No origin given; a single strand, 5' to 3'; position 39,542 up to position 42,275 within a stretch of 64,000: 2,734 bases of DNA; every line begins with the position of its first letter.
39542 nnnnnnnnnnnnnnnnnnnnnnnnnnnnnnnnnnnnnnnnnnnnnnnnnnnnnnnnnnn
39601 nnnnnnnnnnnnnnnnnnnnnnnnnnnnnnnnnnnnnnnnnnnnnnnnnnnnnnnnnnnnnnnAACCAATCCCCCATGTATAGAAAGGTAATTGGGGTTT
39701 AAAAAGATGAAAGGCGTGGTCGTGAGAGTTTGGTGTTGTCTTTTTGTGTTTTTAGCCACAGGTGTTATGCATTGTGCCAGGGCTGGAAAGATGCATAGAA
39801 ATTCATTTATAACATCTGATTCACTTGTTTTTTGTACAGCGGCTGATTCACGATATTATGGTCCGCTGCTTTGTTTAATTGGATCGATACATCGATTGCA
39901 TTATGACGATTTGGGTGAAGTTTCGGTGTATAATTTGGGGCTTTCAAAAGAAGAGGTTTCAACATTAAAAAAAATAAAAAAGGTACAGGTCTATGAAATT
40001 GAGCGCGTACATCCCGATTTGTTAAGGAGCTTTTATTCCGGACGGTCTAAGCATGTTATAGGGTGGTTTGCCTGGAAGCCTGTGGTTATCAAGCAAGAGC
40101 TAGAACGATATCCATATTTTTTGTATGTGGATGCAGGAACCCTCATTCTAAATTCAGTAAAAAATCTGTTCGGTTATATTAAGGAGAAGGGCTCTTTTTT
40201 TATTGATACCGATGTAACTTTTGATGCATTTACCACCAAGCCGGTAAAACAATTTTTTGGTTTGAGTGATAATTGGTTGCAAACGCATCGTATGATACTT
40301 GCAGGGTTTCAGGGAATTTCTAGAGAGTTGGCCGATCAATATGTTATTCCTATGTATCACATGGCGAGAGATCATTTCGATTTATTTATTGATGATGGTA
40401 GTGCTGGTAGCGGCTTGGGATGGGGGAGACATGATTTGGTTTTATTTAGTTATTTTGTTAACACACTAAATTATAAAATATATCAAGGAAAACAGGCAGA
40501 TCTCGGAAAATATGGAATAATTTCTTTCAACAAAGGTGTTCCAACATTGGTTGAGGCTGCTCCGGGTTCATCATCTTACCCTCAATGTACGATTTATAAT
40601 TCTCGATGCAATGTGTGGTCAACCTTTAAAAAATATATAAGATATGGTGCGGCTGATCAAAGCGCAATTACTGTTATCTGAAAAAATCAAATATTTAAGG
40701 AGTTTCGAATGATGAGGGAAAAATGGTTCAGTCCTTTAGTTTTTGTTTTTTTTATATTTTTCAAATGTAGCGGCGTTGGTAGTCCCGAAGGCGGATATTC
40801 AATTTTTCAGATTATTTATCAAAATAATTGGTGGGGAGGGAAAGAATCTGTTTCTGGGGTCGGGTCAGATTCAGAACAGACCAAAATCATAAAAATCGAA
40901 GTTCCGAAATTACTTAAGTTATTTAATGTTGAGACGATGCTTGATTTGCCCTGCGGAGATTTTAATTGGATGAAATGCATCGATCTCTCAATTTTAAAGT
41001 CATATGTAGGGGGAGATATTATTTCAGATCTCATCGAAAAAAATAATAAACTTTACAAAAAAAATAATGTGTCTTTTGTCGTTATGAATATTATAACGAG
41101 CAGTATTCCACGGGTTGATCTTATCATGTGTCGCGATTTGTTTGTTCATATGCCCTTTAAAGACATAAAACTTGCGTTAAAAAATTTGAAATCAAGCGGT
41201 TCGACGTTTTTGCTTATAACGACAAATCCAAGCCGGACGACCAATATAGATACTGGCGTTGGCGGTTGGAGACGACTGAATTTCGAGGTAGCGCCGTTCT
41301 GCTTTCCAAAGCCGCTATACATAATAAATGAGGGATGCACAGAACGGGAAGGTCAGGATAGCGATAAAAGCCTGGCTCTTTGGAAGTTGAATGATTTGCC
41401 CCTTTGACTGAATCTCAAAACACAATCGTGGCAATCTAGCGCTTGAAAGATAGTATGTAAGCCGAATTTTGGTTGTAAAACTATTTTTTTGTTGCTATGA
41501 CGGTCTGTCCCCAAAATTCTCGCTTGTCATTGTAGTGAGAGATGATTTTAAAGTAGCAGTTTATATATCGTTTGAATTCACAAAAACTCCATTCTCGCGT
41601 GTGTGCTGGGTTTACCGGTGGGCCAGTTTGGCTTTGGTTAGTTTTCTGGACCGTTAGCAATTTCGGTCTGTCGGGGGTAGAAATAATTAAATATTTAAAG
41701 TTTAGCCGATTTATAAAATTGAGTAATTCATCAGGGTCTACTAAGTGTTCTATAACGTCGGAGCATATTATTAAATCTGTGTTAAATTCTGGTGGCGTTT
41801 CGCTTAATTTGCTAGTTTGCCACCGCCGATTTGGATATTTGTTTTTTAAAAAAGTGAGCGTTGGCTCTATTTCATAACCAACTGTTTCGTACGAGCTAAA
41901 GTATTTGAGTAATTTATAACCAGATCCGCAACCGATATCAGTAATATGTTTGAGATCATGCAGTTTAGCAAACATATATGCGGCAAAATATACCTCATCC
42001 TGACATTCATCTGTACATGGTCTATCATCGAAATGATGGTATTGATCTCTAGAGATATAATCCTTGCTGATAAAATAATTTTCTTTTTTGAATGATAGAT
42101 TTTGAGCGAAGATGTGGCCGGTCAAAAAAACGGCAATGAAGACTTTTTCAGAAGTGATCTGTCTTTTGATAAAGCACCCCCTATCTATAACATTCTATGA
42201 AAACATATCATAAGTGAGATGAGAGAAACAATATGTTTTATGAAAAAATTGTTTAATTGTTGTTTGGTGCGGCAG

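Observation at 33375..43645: Glycan cluster of eukaryote/virus-type enzymes in which nearly every enzyme carries an N-terminal signal-anchor, with no flippase, polymerase or priming transferase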

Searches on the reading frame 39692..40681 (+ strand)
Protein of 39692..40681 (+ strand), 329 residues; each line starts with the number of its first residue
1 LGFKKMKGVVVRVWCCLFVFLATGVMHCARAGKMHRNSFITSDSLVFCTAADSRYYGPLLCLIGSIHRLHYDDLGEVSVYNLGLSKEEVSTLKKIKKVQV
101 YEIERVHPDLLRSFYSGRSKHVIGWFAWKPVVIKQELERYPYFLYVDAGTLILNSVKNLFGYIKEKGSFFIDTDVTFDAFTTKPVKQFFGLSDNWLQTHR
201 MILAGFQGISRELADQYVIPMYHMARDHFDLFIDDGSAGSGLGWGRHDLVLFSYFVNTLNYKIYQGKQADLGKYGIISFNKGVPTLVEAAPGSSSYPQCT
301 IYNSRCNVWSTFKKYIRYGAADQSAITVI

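Call 3: search_protein_families(library=pfam, proteins=[window:39692-40681:+], max_evalue=0.01)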
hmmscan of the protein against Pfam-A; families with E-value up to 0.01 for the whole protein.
window:39692-40681:+ (329 aa): 0 families

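Call 4: search_protein_families(library=ncbifam, proteins=[window:39692-40681:+], max_evalue=0.01)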
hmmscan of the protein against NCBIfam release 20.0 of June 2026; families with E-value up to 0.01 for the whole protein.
window:39692-40681:+ (329 aa): 0 families

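Call 13: find_homologous_proteins(query=window:39707-40681:+, max_evalue=0.001)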
Query window:39707-40681:+ (324 aa): 20 proteins with E <= 0.001 among 1372 candidates.
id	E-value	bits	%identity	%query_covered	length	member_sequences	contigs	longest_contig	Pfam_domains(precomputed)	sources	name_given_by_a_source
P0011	7.9e-201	684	100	91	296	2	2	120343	-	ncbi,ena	-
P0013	1.2e-56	210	42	84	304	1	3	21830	-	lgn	-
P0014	6.4e-55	205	44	81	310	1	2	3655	-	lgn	-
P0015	4.2e-54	202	39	84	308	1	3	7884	-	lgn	-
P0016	6.4e-52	195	44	66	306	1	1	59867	-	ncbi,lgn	-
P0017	1.0e-51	194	46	67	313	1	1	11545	-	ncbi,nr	ncbi:MAG: uncharacterized protein JWO53_1009 [Chlamydiia bacterium]|nr:uncharacterized protein [Chla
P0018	1.3e-51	194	40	78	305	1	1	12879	-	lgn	-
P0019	1.2e-49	187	40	84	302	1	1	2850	-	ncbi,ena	-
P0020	1.8e-47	180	39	71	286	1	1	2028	-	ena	-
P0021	4.6e-47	179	45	65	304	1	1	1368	-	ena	-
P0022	1.1e-46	178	39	81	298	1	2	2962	-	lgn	-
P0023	1.3e-45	174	43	67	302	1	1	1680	PF01501.27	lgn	-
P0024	6.1e-45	172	42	70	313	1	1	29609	-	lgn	-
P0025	7.6e-45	172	44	67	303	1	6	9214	-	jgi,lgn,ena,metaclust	metaclust:\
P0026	7.7e-45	172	38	84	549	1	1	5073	PF00535.33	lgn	-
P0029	2.6e-39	154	37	72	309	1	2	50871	-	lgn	-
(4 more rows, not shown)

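Call 15: find_encoding_contigs(protein=P0016, flank=10000, max_places=3)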
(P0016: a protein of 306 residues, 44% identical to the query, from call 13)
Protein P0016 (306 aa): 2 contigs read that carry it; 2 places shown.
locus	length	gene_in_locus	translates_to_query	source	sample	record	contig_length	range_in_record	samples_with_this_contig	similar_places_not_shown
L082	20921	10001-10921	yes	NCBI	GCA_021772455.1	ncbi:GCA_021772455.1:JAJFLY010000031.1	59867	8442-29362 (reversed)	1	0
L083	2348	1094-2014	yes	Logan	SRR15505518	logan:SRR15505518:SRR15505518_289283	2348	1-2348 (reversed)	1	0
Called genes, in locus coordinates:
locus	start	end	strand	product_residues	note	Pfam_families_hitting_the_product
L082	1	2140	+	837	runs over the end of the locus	-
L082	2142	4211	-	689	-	PF03190:Thioredox_DsbH, PF13899:Thioredoxin_7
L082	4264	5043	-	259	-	PF04018:VCA0040-like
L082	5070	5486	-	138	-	PF13413:HTH_25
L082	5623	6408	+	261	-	PF00535:Glycos_transf_2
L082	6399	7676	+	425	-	PF00535:Glycos_transf_2 (weak)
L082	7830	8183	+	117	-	-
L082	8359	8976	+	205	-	-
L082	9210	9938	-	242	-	PF05050:Methyltransf_21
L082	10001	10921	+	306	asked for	-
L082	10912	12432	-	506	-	PF06609:TRI12 (weak), PF07690:MFS_1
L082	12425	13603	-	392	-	PF25919:BSH_CusB (faint), PF25917:BSH_RND, PF25885:HH_EMRA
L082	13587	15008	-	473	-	PF02321:OEP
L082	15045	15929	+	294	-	PF11858:DUF3378, PF01351:RNase_HII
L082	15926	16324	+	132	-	-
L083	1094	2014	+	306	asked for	-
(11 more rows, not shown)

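Call 16: find_encoding_contigs(protein=P0029, flank=10000, max_places=3)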
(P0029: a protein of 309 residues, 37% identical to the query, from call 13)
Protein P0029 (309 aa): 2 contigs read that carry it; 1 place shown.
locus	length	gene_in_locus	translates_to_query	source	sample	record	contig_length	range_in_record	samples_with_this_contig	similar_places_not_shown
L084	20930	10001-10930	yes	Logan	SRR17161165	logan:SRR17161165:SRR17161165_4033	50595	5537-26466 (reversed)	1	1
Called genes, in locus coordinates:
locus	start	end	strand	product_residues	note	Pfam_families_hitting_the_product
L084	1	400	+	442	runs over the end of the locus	-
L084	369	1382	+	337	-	PF01075:Glyco_transf_9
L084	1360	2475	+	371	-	PF13439:Glyco_transf_4, PF00534:Glycos_transf_1, PF13692:Glyco_trans_1_4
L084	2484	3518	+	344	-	PF00483:NTP_transferase, PF12804:NTP_transf_3, PF22640:ManC_GMP_beta-helix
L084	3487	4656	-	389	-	-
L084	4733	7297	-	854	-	PF01751:Toprim, PF01131:Topoisom_bac, PF01396:Zn_ribbon_Top1, PF02201:SWIB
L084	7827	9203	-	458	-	PF00535:Glycos_transf_2 (faint)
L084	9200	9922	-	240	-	PF05050:Methyltransf_21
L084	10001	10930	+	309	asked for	-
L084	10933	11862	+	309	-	PF00535:Glycos_transf_2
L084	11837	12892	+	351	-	PF05704:Caps_synth (faint), PF12919:TcdA_TcdB (faint), PF04488:Gly_transf_sug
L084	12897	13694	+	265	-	-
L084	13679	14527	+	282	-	PF01755:Glyco_transf_25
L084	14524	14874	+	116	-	PF08795:DUF1796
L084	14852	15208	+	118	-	-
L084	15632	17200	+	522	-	PF13641:Glyco_tranf_2_3 (faint)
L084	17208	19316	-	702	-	PF00580:UvrD-helicase, PF01443:Viral_helicase1 (faint), PF13245:AAA_19, PF13604:AAA_30 (faint), PF13361:UvrD_C, PF13538:UvrD_C_2 (weak)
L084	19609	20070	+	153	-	PF13560:HTH_31 (weak), PF01381:HTH_3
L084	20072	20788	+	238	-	PF02661:Fic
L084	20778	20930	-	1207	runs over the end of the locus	PF01619:Pro_dh, PF00171:Aldedh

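Call 17: find_encoding_contigs(protein=P0013, flank=10000, max_places=3)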
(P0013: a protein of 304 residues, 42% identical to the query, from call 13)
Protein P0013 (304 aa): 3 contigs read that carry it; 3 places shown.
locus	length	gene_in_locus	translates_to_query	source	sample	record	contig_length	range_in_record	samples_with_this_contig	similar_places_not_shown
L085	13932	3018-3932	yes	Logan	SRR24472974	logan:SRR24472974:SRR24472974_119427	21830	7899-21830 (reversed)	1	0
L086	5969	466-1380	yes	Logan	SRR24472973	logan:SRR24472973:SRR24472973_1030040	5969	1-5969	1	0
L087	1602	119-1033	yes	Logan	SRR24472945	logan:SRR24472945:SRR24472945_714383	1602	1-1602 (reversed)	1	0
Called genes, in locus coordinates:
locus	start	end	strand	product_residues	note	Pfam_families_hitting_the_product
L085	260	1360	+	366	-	PF01370:Epimerase, PF04321:RmlD_sub_bind (weak), PF16363:GDP_Man_Dehyd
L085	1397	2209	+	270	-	PF00535:Glycos_transf_2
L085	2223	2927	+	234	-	PF05050:Methyltransf_21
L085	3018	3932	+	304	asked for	-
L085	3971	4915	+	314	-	PF03385:STELLO (faint)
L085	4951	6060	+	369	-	PF03385:STELLO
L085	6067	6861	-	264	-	PF00535:Glycos_transf_2, PF13641:Glyco_tranf_2_3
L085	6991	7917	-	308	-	-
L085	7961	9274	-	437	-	-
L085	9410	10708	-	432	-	PF00535:Glycos_transf_2 (weak)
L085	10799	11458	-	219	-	PF05050:Methyltransf_21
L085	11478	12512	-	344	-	PF01370:Epimerase, PF02719:Polysacc_synt_2, PF04321:RmlD_sub_bind, PF08659:KR (weak), PF01073:3Beta_HSD, PF07993:NAD_binding_4, PF16363:GDP_Man_Dehyd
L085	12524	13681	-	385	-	PF13439:Glyco_transf_4 (faint), PF20706:GT4-conflict (weak), PF00534:Glycos_transf_1, PF13692:Glyco_trans_1_4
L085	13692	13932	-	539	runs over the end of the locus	PF02789:Peptidase_M17_N (weak), PF00883:Peptidase_M17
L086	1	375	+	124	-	?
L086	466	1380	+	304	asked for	-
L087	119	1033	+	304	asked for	-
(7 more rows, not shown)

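Call 39: predict_structure(alignment_id=A1)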
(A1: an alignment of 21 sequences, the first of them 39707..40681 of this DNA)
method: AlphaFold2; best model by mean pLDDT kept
length: 324 residues; sequences in the alignment: 21
mean_pLDDT: 85.9   pTM: 0.82
mean pLDDT of the five models: 85.9, 84.3, 83.4, 83.0, 82.4
residues with pLDDT >= 90: 206; 70-90: 63; 50-70: 34; < 50: 21
segments of 3 or more residues with pLDDT < 50: 30-34, 278-284, 317-324
pLDDT, mean of each block of 10 residues (from residue 1): 78 78 54 61 96 94 96 98 97 98 95 83 98 97 92 93 93 95 96 94 96 97 96 91 96 95 84 62 49 75 76 67 39
secondary structure, 60 per line:
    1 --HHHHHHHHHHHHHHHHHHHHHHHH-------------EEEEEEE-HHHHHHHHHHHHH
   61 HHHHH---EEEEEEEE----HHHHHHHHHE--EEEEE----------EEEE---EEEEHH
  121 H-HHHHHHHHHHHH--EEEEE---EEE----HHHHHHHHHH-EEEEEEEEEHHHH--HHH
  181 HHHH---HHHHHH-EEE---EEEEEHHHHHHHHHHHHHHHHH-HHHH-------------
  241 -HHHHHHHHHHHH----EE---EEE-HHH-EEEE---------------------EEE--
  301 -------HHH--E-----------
elements in order: H3-26 E40-46 H48-65 E69-76 H81-89 E93-97 E108-111 E115-118 H123-134 E137-141 E145-147 H152-161 E163-171 H172-175 H178-184 H188-193 E195-197 E201-205 H206-222 H224-227 H242-253 E263-265 E271-274 E296-298

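Call 43: fold_search(model_id=the predicted structure, library=pdb)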
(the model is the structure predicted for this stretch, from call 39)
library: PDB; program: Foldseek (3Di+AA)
matches with E <= 10: 1308; with E <= 0.001: 130
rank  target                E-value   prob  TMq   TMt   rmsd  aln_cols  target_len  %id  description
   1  7boo_C                3.3e-07  1.00  0.50  0.45   5.7       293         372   13  Crystal Structure of Core-mannan synthase A (CmsA/Ktr4) from Aspergillus fumigatus, apo form (released 2020-09-09)
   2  1ss9                  3.5e-07  1.00  0.40  0.46   6.7       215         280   15  Crystal Structural Analysis of Active Site Mutant Q189E of LgtC (released 2004-09-21)
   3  1g9r                  3.7e-07  1.00  0.37  0.42   8.0       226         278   15  CRYSTAL STRUCTURE OF GALACTOSYLTRANSFERASE LGTC IN COMPLEX WITH MN AND UDP-2F-GALACTOSE (released 2001-02-14)
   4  7boo_A                4.2e-07  1.00  0.49  0.44   5.4       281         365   12  Crystal Structure of Core-mannan synthase A (CmsA/Ktr4) from Aspergillus fumigatus, apo form (released 2020-09-09)
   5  7zxw_A                7.7e-07  1.00  0.46  0.51   8.8       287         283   11  Catalytic domain of UDP-Glucose Glycoprotein Glucosyltransferase from Chaetomium thermophilum in complex with the 5-[( (released 2022-11-30)
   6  7bop_B                8.7e-07  1.00  0.50  0.45   6.0       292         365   12  Crystal Structure of Core-mannan synthase A (CmsA/Ktr4) from Aspergillus fumigatus, Mn/GDP-form (released 2020-09-09)
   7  6u4b                  9.2e-07  1.00  0.41  0.26   6.3       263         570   11  WbbM bifunctional glycosytransferase apo structure (released 2020-01-22)
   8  5n2j_B                9.2e-07  1.00  0.41  0.12   8.3       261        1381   10  UDP-Glucose Glycoprotein Glucosyltransferase from Chaetomium thermophilum (closed form) (released 2017-07-26)
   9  7boo_D                1.3e-06  1.00  0.49  0.44   5.5       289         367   12  Crystal Structure of Core-mannan synthase A (CmsA/Ktr4) from Aspergillus fumigatus, apo form (released 2020-09-09)
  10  5y7f                  1.5e-06  1.00  0.43  0.51   9.1       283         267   12  Crystal structure of catalytic domain of UGGT (UDP-bound form) from Thermomyces dupontii (released 2017-09-27)
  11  5n2j_A                1.5e-06  1.00  0.40  0.12   8.3       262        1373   10  UDP-Glucose Glycoprotein Glucosyltransferase from Chaetomium thermophilum (closed form) (released 2017-07-26)
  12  7zhb_A                1.8e-06  1.00  0.45  0.50   8.9       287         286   10  Catalytic domain of UDP-Glucose Glycoprotein Glucosyltransferase from Chaetomium thermophilum in complex with UDP-gluc (released 2022-04-20)
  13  6ts2_C                1.8e-06  1.00  0.40  0.14   8.3       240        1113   12  Truncated version of Chaetomium thermophilum UDP-Glucose Glucosyl Transferase (UGGT) lacking domain TRXL2 (417-650). (released 2020-01-08)
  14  7zll                  2.1e-06  1.00  0.45  0.50   8.9       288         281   10  Catalytic domain of UDP-Glucose Glycoprotein Glucosyltransferase from Chaetomium thermophilum in complex with the 5-[(mo (released 2023-04-26)
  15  6ts2_A                2.1e-06  1.00  0.38  0.13   8.3       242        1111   10  Truncated version of Chaetomium thermophilum UDP-Glucose Glucosyl Transferase (UGGT) lacking domain TRXL2 (417-650). (released 2020-01-08)
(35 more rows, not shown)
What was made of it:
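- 39707..40681 (+): GTa: a divergent GT-A (GT8-like) glycosyltransferase-like protein with a signal peptide (…HCARA|GK). Foldseek finds GT15, GT8 and GT24 structures at E about 3e-7 and TM-score about 0.5 (calls 39, 43).
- On GT8 (for GTa and GTb): Foldseek matches LgtC, glycogenin, Ktr4 and UGGT at E about 3e-7 and TM-score 0.4-0.5 (calls 39, 43).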

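Call 60: search_protein_families(library=pfam, alignment_id=A1, max_evalue=0.1)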
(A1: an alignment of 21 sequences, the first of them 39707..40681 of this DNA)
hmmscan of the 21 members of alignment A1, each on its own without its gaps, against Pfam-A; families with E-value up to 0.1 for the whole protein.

A. member 1, window:39707-40681:+ (324 aa): 2 families
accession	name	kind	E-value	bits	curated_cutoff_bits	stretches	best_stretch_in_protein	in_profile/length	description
PF07801.16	DUF1647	-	0.011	15.9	25.7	1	36-109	58-130/141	Protein of unknown function (DUF1647)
PF21125.3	MPN_2A_DUB_like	-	0.042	13.9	27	1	96-126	67-97/171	BRCA1-A complex subunit Abraxas 1 MPN domain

B. families by the number of members that match (of 21 scanned): 5 families
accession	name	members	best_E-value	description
PF01501.26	Glyco_transf_8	8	1.5e-06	Glycosyl transferase family 8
PF07801.16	DUF1647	3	0.0011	Protein of unknown function (DUF1647)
PF00535.33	Glycos_transf_2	1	3e-13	Glycosyl transferase family 2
PF21125.3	MPN_2A_DUB_like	1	0.042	BRCA1-A complex subunit Abraxas 1 MPN domain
PF09441.15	Abp2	1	0.088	ARS binding protein 2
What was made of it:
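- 39707..40681 (+): 8 of 21 family members hit PF01501 weakly (call 60).
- On GT8 (for GTa and GTb): Neither window protein hits PF01501; only 8 of 21 family members do, weakly (call 60).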

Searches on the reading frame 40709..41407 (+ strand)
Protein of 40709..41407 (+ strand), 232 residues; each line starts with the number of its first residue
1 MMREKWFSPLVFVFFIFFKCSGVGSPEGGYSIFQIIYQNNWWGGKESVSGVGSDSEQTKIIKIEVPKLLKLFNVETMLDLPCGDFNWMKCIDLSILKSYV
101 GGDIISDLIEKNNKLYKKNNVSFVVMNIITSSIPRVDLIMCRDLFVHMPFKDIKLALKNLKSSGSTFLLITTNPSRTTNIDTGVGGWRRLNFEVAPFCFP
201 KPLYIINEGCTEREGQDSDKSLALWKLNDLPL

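Call 3: search_protein_families(library=pfam, proteins=[window:40709-41407:+], max_evalue=0.01)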
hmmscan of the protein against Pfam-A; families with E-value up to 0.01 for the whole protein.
window:40709-41407:+ (232 aa): 1 family
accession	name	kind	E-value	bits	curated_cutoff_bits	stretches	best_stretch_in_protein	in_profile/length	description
PF13649.12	Methyltransf_25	-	0.00035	21.6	27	1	78-161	2-90/97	Methyltransferase domain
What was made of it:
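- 40709..41407 (+): MT3: probable SAM methyltransferase with a signal peptide (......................|VG). Only a sub-threshold PF13649 hit (E 3.5e-4, call 3).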

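Call 4: search_protein_families(library=ncbifam, proteins=[window:40709-41407:+], max_evalue=0.01)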
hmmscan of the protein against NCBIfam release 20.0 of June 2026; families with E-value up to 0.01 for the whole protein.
window:40709-41407:+ (232 aa): 1 family
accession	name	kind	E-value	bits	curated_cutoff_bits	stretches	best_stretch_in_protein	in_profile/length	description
TIGR02021.1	BchM-ChlM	equivalog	1.4e-05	24.6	158.9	1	102-176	82-159/218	magnesium protoporphyrin IX methyltransferase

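Call 77: search_solved_structures(query=window:40709-41407:+, max_evalue=1)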
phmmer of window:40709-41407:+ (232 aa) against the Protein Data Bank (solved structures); distinct sequences matched with E-value up to 1: 2.
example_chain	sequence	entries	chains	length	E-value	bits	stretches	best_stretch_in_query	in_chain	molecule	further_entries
4iv8_A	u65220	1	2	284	0.09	15.4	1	88-157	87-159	Phosphoethanolamine N-methyltransferase,putative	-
3g5l_A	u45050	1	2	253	0.55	12.9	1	64-174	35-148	Putative S-adenosylmethionine dependent methyltransferase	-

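Call 85: predict_structure(protein=window:40709-41407:+)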
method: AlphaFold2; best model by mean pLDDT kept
length: 232 residues; sequences in the alignment: 1
mean_pLDDT: 32.8   pTM: 0.22
mean pLDDT of the five models: 32.8, 27.2, 25.7, 25.3, 24.7
residues with pLDDT >= 90: 0; 70-90: 0; 50-70: 0; < 50: 232
segments of 3 or more residues with pLDDT < 50: 1-232
pLDDT, mean of each block of 10 residues (from residue 1): 30 35 34 33 33 29 31 31 26 32 37 33 28 28 28 37 36 30 31 33 42 39 41 32
secondary structure, 60 per line:
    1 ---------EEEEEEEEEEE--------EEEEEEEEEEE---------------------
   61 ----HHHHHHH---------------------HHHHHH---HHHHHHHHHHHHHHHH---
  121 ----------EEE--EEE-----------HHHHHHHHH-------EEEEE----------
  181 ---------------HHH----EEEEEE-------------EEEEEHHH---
elements in order: E10-20 E29-39 H65-71 H93-98 H102-117 E131-133 E136-138 H150-158 E166-170 E203-208 E222-226
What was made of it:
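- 40709..41407 (+): The structure model failed (call 85).
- Tried and rejected: A structure model of MT3 from a single sequence (pLDDT 33, unusable; call 85).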

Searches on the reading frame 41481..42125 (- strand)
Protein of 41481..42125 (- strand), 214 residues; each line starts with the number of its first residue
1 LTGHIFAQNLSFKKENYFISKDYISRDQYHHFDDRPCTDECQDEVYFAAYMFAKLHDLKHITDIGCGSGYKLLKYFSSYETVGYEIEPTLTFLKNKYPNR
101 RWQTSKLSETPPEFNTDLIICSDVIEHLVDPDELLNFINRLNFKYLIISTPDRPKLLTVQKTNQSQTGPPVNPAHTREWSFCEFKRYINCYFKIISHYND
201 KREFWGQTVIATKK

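Call 3: search_protein_families(library=pfam, proteins=[window:41481-42125:-], max_evalue=0.01)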
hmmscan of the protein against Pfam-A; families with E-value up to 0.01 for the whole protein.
window:41481-42125:- (214 aa): 7 families
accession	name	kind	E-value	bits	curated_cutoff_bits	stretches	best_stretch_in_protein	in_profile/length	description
PF13489.12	Methyltransf_23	-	9.9e-11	42.1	27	1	49-164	14-124/164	Methyltransferase domain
PF08242.18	Methyltransf_12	-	3.7e-07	31.2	30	1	63-141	2-91/98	Methyltransferase domain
PF08241.18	Methyltransf_11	-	3.8e-06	27.9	21.2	1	63-141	2-86/95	Methyltransferase domain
PF13847.12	Methyltransf_31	-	0.00011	22.3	27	1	56-152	2-113/145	Methyltransferase domain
PF21967.1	MGS_C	-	0.00013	22.6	27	0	81-127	4-49/110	Mannosylglycerate synthase C-terminal domain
PF13649.12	Methyltransf_25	-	0.00022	22.3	27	1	61-136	1-87/97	Methyltransferase domain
PF08003.17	Methyltransf_9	-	0.0082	15.6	23.8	0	59-94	117-152/315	Protein of unknown function (DUF1698)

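Call 4: search_protein_families(library=ncbifam, proteins=[window:41481-42125:-], max_evalue=0.01)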
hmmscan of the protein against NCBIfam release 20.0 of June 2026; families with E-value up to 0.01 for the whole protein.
window:41481-42125:- (214 aa): 5 families
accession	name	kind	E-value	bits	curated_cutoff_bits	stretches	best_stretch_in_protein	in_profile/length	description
TIGR02072.1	BioC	equivalog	0.00016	21.6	184.95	1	56-161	28-145/244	malonyl-ACP O-methyltransferase BioC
NF002463.0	PRK01683.1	equivalog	0.00099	18.8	297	1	54-152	28-132/258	trans-aconitate 2-methyltransferase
NF011650.0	PRK15068.1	equivalog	0.0037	16.2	209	1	59-94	124-159/324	tRNA 5-methoxyuridine(34)/uridine 5-oxyacetic acid(34) synthase CmoB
TIGR00452.1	TIGR00452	equivalog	0.0048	15.7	275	1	59-94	119-154/316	tRNA 5-methoxyuridine(34)/uridine 5-oxyacetic acid(34) synthase CmoB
TIGR01983.1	UbiG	equivalog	0.0052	16.1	102.95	0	59-138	51-139/228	bifunctional 2-polyprenyl-6-hydroxyphenol methylase/3-demethylubiquinol 3-O-methyltransferase UbiG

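Call 78: search_solved_structures(query=window:41481-42125:-, max_evalue=0.01)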
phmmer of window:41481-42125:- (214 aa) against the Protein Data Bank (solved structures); distinct sequences matched with E-value up to 0.01: 0.
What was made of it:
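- Tried and rejected: Searches of solved structures with MT3 and MT4 found nothing significant (calls 77, 78).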
